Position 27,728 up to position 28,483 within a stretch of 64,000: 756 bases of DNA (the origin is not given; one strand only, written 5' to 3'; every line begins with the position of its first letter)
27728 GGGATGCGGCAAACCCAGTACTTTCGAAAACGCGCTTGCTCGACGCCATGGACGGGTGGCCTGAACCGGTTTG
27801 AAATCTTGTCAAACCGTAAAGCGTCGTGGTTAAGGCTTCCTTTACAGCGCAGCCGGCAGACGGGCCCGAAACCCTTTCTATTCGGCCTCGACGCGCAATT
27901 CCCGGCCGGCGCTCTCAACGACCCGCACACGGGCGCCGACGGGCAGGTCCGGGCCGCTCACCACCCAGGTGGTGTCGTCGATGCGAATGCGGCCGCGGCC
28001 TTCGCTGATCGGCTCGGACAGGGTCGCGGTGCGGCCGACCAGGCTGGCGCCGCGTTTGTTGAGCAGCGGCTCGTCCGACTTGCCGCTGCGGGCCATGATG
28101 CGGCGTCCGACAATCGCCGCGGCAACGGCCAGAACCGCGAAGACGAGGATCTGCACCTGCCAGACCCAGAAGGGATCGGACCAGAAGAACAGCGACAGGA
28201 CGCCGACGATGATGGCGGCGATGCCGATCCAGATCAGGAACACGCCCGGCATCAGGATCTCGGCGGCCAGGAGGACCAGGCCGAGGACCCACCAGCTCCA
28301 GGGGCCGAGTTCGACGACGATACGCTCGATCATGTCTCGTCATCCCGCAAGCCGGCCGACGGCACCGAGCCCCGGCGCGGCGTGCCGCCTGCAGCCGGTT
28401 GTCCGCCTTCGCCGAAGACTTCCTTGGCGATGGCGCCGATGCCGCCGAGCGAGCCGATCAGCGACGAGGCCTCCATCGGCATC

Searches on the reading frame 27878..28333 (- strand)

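Call 69: search_protein_families(library=pfam, proteins=[window:27878-28333:-], max_evalue=0.001)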
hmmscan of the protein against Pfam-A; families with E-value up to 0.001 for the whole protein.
window:27878-28333:- (151 aa): 2 families
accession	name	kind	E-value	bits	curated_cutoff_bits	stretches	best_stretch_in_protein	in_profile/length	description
PF01957.25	NfeD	-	2.8e-10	40.7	29.1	1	97-149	3-56/57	NfeD-like C-terminal, partner-binding domain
PF24961.1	NfeD_membrane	-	6.1e-05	23.5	26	1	16-75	56-116/119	NfeD integral membrane domain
